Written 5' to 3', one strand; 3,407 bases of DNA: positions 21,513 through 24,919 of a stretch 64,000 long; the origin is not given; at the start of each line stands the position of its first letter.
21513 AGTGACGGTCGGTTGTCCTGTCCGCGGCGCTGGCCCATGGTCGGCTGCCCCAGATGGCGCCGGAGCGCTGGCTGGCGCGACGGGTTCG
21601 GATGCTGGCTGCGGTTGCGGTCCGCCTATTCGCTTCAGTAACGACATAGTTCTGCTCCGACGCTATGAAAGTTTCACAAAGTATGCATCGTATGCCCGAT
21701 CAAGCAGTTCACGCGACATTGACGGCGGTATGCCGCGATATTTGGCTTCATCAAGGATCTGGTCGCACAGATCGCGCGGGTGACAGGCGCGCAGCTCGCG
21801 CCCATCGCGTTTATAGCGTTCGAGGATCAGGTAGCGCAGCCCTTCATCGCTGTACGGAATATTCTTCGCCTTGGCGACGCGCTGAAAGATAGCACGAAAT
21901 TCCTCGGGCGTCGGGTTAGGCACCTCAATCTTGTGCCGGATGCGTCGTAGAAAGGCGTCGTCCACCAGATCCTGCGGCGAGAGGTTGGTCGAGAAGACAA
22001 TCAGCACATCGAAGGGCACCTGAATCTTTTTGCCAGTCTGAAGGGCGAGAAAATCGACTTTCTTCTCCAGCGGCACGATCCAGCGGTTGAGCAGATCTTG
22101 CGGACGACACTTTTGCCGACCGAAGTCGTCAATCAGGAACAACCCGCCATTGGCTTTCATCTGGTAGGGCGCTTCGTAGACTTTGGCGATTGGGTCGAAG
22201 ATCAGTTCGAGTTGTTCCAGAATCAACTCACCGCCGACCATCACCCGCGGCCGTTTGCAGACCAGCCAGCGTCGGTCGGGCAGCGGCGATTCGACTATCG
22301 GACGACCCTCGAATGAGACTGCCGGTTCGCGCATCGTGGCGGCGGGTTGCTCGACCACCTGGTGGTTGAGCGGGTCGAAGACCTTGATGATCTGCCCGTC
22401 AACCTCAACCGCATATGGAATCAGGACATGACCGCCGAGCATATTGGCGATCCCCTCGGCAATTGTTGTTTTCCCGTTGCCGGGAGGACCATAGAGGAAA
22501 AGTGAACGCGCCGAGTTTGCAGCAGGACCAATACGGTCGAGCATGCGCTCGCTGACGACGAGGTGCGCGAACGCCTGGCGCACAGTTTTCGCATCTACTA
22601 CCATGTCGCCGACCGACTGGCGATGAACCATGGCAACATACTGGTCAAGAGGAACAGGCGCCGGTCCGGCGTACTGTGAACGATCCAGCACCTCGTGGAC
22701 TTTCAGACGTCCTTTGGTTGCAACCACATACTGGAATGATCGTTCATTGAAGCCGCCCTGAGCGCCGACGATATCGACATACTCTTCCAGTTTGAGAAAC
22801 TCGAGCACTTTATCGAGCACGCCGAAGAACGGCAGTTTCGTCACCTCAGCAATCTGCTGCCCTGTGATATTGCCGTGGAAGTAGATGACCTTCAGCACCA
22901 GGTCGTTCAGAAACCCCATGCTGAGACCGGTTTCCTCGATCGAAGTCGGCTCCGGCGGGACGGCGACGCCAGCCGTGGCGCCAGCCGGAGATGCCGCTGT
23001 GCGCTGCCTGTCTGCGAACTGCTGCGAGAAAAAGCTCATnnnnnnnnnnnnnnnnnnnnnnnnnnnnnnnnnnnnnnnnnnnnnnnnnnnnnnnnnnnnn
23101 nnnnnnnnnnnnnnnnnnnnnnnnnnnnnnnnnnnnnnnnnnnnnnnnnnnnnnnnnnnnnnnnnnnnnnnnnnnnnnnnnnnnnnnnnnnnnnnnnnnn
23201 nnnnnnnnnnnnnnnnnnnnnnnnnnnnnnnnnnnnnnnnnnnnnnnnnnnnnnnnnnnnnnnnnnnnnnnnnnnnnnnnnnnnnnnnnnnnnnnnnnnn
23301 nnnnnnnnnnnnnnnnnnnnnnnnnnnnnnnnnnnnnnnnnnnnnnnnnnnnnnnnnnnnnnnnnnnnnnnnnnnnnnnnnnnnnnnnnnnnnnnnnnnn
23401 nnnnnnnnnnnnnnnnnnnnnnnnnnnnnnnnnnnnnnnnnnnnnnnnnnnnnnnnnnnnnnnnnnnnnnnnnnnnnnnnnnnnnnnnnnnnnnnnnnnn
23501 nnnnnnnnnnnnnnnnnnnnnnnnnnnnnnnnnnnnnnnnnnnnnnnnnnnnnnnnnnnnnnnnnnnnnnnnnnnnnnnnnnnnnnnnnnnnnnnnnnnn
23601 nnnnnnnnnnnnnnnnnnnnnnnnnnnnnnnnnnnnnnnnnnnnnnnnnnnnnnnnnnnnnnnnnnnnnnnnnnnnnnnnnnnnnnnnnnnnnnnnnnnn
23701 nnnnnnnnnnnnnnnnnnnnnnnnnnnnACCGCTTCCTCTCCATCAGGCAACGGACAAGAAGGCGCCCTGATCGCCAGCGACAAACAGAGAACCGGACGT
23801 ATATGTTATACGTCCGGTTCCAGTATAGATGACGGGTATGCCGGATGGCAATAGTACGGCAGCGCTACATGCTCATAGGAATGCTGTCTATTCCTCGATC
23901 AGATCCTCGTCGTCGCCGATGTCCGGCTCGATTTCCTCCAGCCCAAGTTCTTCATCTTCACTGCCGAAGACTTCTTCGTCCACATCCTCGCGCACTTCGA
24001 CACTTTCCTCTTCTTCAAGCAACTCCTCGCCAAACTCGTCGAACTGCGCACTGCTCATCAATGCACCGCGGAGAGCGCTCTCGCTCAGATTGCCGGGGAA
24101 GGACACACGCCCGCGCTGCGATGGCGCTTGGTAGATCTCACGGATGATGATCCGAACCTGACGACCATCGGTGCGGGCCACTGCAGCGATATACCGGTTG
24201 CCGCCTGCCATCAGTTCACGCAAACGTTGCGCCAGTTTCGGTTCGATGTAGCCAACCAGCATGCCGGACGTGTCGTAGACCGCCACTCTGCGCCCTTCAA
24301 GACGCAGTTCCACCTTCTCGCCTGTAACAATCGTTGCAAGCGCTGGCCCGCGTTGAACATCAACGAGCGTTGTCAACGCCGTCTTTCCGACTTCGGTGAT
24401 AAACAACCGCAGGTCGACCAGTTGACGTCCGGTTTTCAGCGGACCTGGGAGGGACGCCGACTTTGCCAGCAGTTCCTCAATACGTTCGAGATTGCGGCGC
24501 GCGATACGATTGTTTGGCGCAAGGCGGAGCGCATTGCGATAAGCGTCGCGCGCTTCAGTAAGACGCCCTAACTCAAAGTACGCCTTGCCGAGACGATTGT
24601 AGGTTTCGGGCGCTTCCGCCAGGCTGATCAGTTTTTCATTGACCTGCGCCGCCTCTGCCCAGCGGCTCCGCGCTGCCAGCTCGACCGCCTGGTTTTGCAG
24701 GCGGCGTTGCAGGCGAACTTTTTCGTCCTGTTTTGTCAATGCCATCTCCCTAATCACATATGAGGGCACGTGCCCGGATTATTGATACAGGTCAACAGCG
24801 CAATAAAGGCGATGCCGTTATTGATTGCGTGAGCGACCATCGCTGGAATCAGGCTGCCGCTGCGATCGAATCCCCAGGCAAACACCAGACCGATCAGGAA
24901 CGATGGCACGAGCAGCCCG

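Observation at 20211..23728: Three-gene operon: novel internally duplicated protein - AAA+ ATPase - orphan CpaF secretion ATPase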

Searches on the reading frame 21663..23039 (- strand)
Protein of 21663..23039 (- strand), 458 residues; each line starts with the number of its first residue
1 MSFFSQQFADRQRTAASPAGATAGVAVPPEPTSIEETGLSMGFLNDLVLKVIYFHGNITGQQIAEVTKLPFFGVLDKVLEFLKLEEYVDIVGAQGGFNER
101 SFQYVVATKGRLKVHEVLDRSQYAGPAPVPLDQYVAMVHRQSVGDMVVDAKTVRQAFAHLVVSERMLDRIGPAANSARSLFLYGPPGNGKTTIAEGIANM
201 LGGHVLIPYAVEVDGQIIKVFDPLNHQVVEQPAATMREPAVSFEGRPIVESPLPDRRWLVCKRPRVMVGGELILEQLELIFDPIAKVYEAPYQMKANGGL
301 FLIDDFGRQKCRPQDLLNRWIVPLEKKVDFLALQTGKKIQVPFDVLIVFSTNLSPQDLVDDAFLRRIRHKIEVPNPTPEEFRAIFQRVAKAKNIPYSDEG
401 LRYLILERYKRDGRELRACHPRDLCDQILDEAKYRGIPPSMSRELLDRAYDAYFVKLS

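Call 3: search_protein_families(library=pfam, proteins=[window:21663-23039:-], max_evalue=0.01)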
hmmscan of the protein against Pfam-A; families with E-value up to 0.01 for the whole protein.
window:21663-23039:- (458 aa): 10 families
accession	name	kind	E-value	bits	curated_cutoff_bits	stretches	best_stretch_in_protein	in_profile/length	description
PF00004.35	AAA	-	7.7e-07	30.1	21.2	1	181-216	2-37/131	ATPase family associated with various cellular activities (AAA)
PF13191.12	AAA_16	-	0.0012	19.8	32.6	1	166-231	12-85/167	AAA ATPase domain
PF20030.5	bpMoxR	-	0.0013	18.3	27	1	152-205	6-59/205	MoxR domain in the MoxR-vWA-beta-propeller ternary systems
PF01078.27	Mg_chelatase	-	0.0019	18.1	20.3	0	173-201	18-46/207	Magnesium chelatase, subunit ChlI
PF07728.20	AAA_5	-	0.0022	18.4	22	0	180-205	2-28/139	AAA domain (dynein-related subfamily)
PF05496.18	RuvB_N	-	0.0033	17.6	27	1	179-207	35-63/159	Holliday junction DNA helicase RuvB P-loop domain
PF13401.12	AAA_22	-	0.0044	17.8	27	0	176-206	4-37/130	AAA domain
PF00910.28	RNA_helicase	-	0.0048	17.8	21.5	0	181-208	2-29/105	RNA helicase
PF00158.32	Sigma54_activat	-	0.0056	16.8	20.2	0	295-367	91-158/168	Sigma-54 interaction domain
PF20720.3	nSTAND3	-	0.0078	16.4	27.2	0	175-203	15-43/155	Novel STAND NTPase 3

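Call 4: search_protein_families(library=ncbifam, proteins=[window:21663-23039:-], max_evalue=0.01)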
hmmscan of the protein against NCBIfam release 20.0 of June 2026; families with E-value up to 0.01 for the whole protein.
window:21663-23039:- (458 aa): 20 families
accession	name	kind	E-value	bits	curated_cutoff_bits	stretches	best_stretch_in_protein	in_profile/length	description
NF042959.1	IteA_antiphage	equivalog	2e-08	33.8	510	1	156-204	106-152/367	anti-phage ATPase IteA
NF041006.2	cell_div_CdvC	equivalog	4e-07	29.3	650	1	147-206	105-163/370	cell division protein CdvC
NF003069.1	PRK03992.1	subfamily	1.7e-06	27.4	500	1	137-200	127-188/379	proteasome-activating nucleotidase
TIGR03689.1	pup_AAA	equivalog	2.7e-06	26.4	504.75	1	177-204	216-243/512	proteasome ATPase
NF047747.1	PrtsmActNtasePan2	equivalog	1.3e-05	24.7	700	1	112-200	123-208/397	proteasome-activating nucleotidase Pan2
TIGR01242.2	TIGR01242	subfamily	1.4e-05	24.3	500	1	141-201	114-172/362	proteasome-activating nucleotidase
NF047748.1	PrtsmActNtasePan1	equivalog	1.5e-05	24.2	750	1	138-200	145-205/405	proteasome-activating nucleotidase Pan1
NF003229.0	PRK04195.1-5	equivalog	4.3e-05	22.4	280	1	175-204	42-71/413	replication factor C large subunit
TIGR03922.1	T7SS_EccA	equivalog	5e-05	22.1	466.65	1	172-207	307-342/557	type VII secretion AAA-ATPase EccA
NF009881.0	PRK13341.1-2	equivalog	8.2e-05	20.7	651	1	159-206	35-81/736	AAA family ATPase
TIGR01243.1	CDC48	subfamily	0.00013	20.5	802.65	1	135-204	172-239/733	CDC48 family AAA ATPase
TIGR00635.1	ruvB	equivalog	0.00051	19.2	299.05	1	179-207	32-60/305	Holliday junction branch migration DNA helicase RuvB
NF005992.0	PRK08116.1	subfamily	0.00061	19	189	1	178-206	115-143/269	hypothetical protein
NF000868.0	PRK00080.1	equivalog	0.0018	17.3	282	1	179-208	53-82/330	Holliday junction branch migration DNA helicase RuvB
NF003226.0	PRK04195.1-1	equivalog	0.0031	16.5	588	0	175-199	38-62/405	replication factor C large subunit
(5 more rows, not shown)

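Call 10: search_solved_structures(query=window:21663-23039:-, max_evalue=0.01)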
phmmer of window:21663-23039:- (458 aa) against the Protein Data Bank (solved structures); distinct sequences matched with E-value up to 0.01: 138 (the best 60 are shown).
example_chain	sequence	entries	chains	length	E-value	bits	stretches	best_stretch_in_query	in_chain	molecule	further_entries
9lgo_A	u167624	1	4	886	4.8e-09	39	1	144-244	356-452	ATPase family gene 2 protein homolog A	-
8rhn_K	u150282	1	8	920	6e-09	38.6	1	144-243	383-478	ATPase family gene 2 protein homolog A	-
5g4g_A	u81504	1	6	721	4.9e-08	35.6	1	135-208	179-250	VCP-LIKE ATPASE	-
5g4f_A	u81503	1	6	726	5e-08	35.6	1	135-208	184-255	VCP-LIKE ATPASE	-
5vc7_A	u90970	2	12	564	6.1e-08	35.3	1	144-208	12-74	VCP-like ATPase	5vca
7wub_D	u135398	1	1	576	9.1e-07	31.4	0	176-212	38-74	Transitional endoplasmic reticulum ATPase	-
7wub_C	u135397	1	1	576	9.3e-07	31.4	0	176-212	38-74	Transitional endoplasmic reticulum ATPase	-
6mck_A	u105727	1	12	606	1.1e-06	31.1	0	176-212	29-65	Transitional endoplasmic reticulum ATPase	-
5c18_A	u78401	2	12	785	1.8e-06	30.5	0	176-212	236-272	Transitional endoplasmic reticulum ATPase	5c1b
6p07_A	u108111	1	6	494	2e-06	30.3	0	154-201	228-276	Spastin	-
8rs9_A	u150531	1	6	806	2.1e-06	30.3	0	176-213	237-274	Transitional endoplasmic reticulum ATPase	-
6chs_H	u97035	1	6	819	2.2e-06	30.2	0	177-212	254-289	Putative cell division control protein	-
8r0e_A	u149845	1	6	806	2.3e-06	30.1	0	176-213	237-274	Transitional endoplasmic reticulum ATPase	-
7rlj_A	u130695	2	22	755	2.3e-06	30.1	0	176-212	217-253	Transitional endoplasmic reticulum ATPase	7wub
8yka_A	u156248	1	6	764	2.4e-06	30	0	176-212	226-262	Transitional endoplasmic reticulum ATPase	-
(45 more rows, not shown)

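Call 12: find_homologous_proteins(query=window:21663-23039:-)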
Query window:21663-23039:- (458 aa): 8000 proteins with E <= 0.001 among 8000 candidates; the best 120 are listed.
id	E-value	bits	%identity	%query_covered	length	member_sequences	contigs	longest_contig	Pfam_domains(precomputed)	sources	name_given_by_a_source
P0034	6.0e-293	990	95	100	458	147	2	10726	PF00004.36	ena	-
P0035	1.4e-278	942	89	100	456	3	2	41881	PF00004.36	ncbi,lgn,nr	ncbi:MAG: ATP-binding protein [Chloroflexi bacterium]|nr:ATP-binding protein [Chloroflexota bacteriu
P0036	1.1e-270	916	86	100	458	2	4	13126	PF00004.36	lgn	-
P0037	9.3e-254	860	80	100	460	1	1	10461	PF00004.36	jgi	jgi:predicted ATPase with chaperone activity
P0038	3.0e-251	852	79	100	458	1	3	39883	PF00004.36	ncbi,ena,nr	ncbi:MAG TPA: AAA family ATPase [Roseiflexaceae bacterium]|nr:AAA family ATPase [Roseiflexaceae bact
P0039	1.6e-247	840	79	100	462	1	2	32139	PF00004.36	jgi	jgi:predicted ATPase with chaperone activity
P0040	2.5e-247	839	78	100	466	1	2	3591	PF00004.36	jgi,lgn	jgi:predicted ATPase with chaperone activity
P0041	5.0e-247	838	83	94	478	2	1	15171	-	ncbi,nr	ncbi:MAG TPA: ATP-binding protein [Roseiflexaceae bacterium]|nr:ATP-binding protein [Roseiflexaceae 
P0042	6.7e-246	835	76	100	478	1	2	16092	PF00004.36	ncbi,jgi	ncbi:MAG: hypothetical protein RLZZ387_4375 [Chloroflexota bacterium]|jgi:hypothetical protein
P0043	2.5e-244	829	82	95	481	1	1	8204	PF00004.36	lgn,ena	-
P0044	8.1e-244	828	76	99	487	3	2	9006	PF00004.36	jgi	jgi:predicted ATPase with chaperone activity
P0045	1.0e-243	827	76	100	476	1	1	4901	PF00004.36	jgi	jgi:predicted ATPase with chaperone activity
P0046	2.0e-242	823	76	100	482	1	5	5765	-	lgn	-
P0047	6.7e-242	821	82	94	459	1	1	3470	PF00004.36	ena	-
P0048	9.1e-242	821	77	100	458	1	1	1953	PF00004.36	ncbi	-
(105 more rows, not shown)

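Call 13: find_related_loci(query=window:21663-23039:-, collection=genome_contigs, flank=6000)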
Query window:21663-23039:- (458 aa) in genome_contigs; peptide patterns used: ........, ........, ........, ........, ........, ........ (x = any residue, [..] = any of these).
600 stretches matched a pattern (row limit reached: there are more); 574 encode a relative of the query (tblastn E <= 1e-3); the best 80 are kept; 80 distinct loci.
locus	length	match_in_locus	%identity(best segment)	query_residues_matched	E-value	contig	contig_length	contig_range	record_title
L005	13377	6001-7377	94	1-458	0e+0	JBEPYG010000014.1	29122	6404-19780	MAG: Roseiflexus sp. isolate 03V1_S199.concoct.031 NODE_1051_length_29122_cov_1.856217, whole genome shotgun sequence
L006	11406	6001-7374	94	1-458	0e+0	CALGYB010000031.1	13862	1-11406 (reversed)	MAG: uncultured Roseiflexus sp. isolate R1_Bin_METABAT__47_1 genome assembly, contig: c_000003392363, whole genome shotg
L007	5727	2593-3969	93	1-458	0e+0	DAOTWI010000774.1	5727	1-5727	MAG TPA_asm: Roseiflexus sp. isolate H12_131 k73_2130814, whole genome shotgun sequence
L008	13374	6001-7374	94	1-458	0e+0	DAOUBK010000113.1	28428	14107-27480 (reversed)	MAG TPA_asm: Roseiflexus sp. isolate H69_722 k75_44374, whole genome shotgun sequence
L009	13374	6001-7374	93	1-458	0e+0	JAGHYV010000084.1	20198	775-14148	MAG: Roseiflexus sp. isolate 629F.7 NODE_463_length_20198_cov_356.427295, whole genome shotgun sequence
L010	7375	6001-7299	83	27-458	0e+0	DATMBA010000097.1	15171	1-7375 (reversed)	MAG TPA_asm: Roseiflexaceae bacterium isolate SMAG_U13340 k141_3937, whole genome shotgun sequence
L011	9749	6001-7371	75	4-458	0e+0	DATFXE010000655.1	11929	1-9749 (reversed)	MAG TPA_asm: Roseiflexaceae bacterium isolate SMAG_U9509 k141_2415872, whole genome shotgun sequence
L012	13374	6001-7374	75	1-458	0e+0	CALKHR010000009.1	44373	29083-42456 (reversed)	MAG TPA_asm: uncultured Roseiflexaceae bacterium isolate SRR5251193_bin.39_CONCOCT_v1.1_MAG genome assembly, contig: ERZ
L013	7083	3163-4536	74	1-458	0e+0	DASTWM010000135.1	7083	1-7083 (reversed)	MAG TPA_asm: Roseiflexaceae bacterium isolate SMAG_U2388 k141_1474590, whole genome shotgun sequence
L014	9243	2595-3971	72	1-457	0e+0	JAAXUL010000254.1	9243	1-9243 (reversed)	MAG: Chloroflexales bacterium isolate W4_Combined_metabat2_035 W4_Combined_metabat2_035_NODE_2739, whole genome shotgun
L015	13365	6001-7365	77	5-458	0e+0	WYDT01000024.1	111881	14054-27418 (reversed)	MAG: Chloroflexi bacterium AL-N1 GFH23_1086676, whole genome shotgun sequence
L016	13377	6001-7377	73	1-458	0e+0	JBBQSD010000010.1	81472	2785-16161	MAG: Chloroflexales bacterium isolate Co_metawrap_1725 Cmw_1725_k141_19450192_length_81472_cov_19.0000, whole genome sho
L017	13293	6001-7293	80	28-458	0e+0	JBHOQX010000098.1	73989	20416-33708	MAG: Roseiflexaceae bacterium isolate A0_36 coassembly_Ak141_730633, whole genome shotgun sequence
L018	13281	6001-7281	79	32-457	0e+0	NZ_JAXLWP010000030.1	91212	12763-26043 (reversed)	MAG: Kouleothrix sp. isolate STL-CHL26 C2.196.fa-30, whole genome shotgun sequence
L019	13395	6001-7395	73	1-458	0e+0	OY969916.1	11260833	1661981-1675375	MAG: uncultured Chloroflexia bacterium isolate MFD01916.bin.3.39 genome assembly, chromosome: 1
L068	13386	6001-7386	49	12-456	2e-153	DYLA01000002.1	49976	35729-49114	MAG TPA_asm: Anaerolinea sp. isolate SulCav_AS07-7_2_61_27 SulCav_AS07_7_575_length_49976_cov_15_917189, whole genome sh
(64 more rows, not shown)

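Call 32: find_homologous_proteins(query=L068:6001-7386:+)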
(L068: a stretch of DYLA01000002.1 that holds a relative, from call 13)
Query L068:6001-7386:+ (462 aa): 8000 proteins with E <= 0.001 among 8000 candidates; the best 120 are listed.
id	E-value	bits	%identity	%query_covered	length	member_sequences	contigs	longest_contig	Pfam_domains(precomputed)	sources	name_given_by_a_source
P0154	4.5e-249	845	85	93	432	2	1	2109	-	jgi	jgi:predicted ATPase with chaperone activity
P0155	1.4e-239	813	79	93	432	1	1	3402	-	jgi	jgi:predicted ATPase with chaperone activity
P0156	2.5e-239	812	80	93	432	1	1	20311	-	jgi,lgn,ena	-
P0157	2.8e-239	812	80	93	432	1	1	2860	-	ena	-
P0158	3.4e-238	809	80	93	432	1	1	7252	-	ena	-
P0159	6.5e-238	808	80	93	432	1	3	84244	-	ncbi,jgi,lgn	jgi:predicted ATPase with chaperone activity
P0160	9.3e-238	807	81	93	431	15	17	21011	-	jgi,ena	jgi:predicted ATPase with chaperone activity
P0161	1.7e-236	803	81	92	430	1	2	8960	-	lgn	-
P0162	1.9e-236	803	79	93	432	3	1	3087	-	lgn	-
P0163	2.7e-236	803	79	93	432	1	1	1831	-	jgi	jgi:predicted ATPase with chaperone activity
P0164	5.1e-236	802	79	93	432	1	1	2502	-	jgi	jgi:predicted ATPase with chaperone activity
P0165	9.5e-236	801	80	93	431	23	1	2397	-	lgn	-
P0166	1.2e-235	800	80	93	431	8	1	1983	-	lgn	-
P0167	3.6e-235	799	78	93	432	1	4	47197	-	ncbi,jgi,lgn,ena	jgi:predicted ATPase with chaperone activity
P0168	1.1e-234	797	79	93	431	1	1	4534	-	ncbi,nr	ncbi:MAG: ATP-binding protein [Anaerolineales bacterium]|nr:ATP-binding protein [Anaerolineales bact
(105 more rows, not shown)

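Call 41: predict_structure(alignment_id=A2)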
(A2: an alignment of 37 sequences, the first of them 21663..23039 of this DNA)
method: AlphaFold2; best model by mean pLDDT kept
length: 458 residues; sequences in the alignment: 37
mean_pLDDT: 80.6   pTM: 0.75
mean pLDDT of the five models: 80.6, 80.3, 78.6, 78.3, 77.0
residues with pLDDT >= 90: 155; 70-90: 218; 50-70: 51; < 50: 34
segments of 3 or more residues with pLDDT < 50: 1-23, 95-99
pLDDT, mean of each block of 10 residues (from residue 1): 38 31 69 93 96 94 94 94 95 56 91 93 94 86 73 85 86 81 83 86 88 89 89 56 55 86 83 76 89 84 79 74 66 54 78 74 77 86 90 93 91 80 91 95 93 70
secondary structure, 60 per line:
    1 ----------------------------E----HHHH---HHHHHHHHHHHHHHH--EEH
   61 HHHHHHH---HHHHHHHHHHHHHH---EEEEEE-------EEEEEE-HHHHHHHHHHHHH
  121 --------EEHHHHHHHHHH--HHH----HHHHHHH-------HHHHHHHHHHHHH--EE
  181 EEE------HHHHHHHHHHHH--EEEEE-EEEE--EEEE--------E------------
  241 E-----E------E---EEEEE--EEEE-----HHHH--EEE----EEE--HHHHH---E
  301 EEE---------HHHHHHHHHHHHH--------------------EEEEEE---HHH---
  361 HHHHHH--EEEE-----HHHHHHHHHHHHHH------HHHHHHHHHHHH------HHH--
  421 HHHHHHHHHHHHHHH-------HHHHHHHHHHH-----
elements in order: H34-37 H41-55 H60-67 H71-84 E88-93 E101-106 H108-120 H131-140 H150-156 H164-176 E179-183 H190-201 E204-208 E210-213 E216-219 E258-262 E265-268 H274-277 E280-282 E287-289 H292-296 E300-303 H313-325 E346-351 H361-366 E369-372 H378-391 H398-409 H421-435 H443-453

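Call 52: search_solved_structures(query=A2, max_evalue=0.000001)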
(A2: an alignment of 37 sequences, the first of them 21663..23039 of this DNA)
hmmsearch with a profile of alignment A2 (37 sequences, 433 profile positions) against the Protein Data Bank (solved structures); distinct sequences matched with E-value up to 0.000001: 3.
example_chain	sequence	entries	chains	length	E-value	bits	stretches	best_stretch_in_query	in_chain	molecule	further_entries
9cru_A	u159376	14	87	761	2.8e-07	32.6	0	133-185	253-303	Vesicular-fusion protein SEC18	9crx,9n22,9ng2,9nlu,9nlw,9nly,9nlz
5vc7_A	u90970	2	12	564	9.5e-07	30.9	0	131-181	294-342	VCP-like ATPase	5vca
3b9p_A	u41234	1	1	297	9.7e-07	30.8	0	132-183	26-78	CG5977-PA, isoform A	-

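Call 75: search_protein_families(library=padloc, proteins=[window:21663-23039:-], max_evalue=0.001)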
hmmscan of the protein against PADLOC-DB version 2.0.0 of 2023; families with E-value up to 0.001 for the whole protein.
window:21663-23039:- (458 aa): 5 families
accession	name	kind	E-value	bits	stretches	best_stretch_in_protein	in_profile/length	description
PDLC04232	IetA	-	9.1e-12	43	1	136-202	75-141/330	-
PDLC02195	IetA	-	7.3e-11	40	1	144-204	103-164/395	-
PDLC02196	IetA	-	6.5e-10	37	1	173-205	118-150/374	-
PDLC00915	TRIP13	-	1.2e-07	29.4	0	180-201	66-87/302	TRIP13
PDLC04231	IetA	-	2.1e-05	22.5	0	176-202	116-142/262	-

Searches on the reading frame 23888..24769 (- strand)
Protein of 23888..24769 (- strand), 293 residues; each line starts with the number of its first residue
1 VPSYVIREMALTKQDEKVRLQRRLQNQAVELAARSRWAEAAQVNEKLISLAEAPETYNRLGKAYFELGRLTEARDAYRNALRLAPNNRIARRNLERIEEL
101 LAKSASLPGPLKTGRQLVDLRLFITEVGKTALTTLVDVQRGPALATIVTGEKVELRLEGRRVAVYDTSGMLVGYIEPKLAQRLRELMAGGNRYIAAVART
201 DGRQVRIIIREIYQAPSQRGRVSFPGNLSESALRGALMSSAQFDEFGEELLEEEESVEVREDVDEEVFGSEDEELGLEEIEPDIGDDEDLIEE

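Call 3: search_protein_families(library=pfam, proteins=[window:23888-24769:-], max_evalue=0.01)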
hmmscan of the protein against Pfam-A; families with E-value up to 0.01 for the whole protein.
window:23888-24769:- (293 aa): 12 families
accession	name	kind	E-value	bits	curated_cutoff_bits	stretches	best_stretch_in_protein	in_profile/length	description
PF07719.23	TPR_2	-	2.9e-09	36.8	27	1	54-87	1-34/34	Tetratricopeptide repeat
PF00515.34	TPR_1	-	2.9e-09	36.8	27.8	1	54-87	1-34/34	Tetratricopeptide repeat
PF13414.12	TPR_11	-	6.6e-08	32.6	26.8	1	61-94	1-34/42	TPR repeat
PF13181.12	TPR_8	-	1.2e-07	31.8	25.7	1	55-87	2-34/34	Tetratricopeptide repeat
PF13428.12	TPR_14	-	1.3e-05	25.8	23.5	1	54-94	1-41/44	Tetratricopeptide repeat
PF13432.12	TPR_16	-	5e-05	24.1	32.7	1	28-87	4-64/65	Tetratricopeptide repeat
PF18146.6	CinA_KH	-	0.00013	22.4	27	1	172-210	7-45/73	Damage-inducible protein CinA KH domain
PF13374.12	TPR_10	-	0.0004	20.7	27.5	1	56-83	4-31/42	Tetratricopeptide repeat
PF13424.12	TPR_12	-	0.00047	20.7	30.1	1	55-84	4-33/77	Tetratricopeptide repeat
PF13174.12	TPR_6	-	0.0018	19.3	26.3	1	59-86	5-32/33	Tetratricopeptide repeat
PF17874.7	TPR_MalT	-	0.0084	15.9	45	0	32-90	58-116/336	MalT-like TPR region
PF14559.12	TPR_19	-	0.0093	16.7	25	0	32-88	2-60/68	Tetratricopeptide repeat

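Call 4: search_protein_families(library=ncbifam, proteins=[window:23888-24769:-], max_evalue=0.01)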
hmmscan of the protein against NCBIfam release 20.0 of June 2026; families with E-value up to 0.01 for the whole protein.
window:23888-24769:- (293 aa): 4 families
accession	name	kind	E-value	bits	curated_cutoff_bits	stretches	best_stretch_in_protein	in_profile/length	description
NF047507.1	TPR_BatC_Lepto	exception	3.7e-05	23.3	175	1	56-98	98-140/214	TPR repeat-containing protein BatC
TIGR02917.1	PEP_TPR_lipo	equivalog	8.4e-05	20.6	312.2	1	51-98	462-509/899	XrtA/PEP-CTERM system TPR-repeat protein PrsT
NF042912.1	Amuc_1098_fam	equivalog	0.00046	18.3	750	1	56-99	157-200/805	Amuc_1098 family type IV pilus outer membrane protein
TIGR02521.1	type_IV_pilW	equivalog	0.0095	15.5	154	0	50-89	61-100/234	type IV pilus biogenesis/stability protein PilW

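Call 75: search_protein_families(library=padloc, proteins=[window:23888-24769:-], max_evalue=0.001)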
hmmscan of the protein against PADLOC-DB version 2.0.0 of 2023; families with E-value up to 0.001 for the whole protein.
window:23888-24769:- (293 aa): 0 families
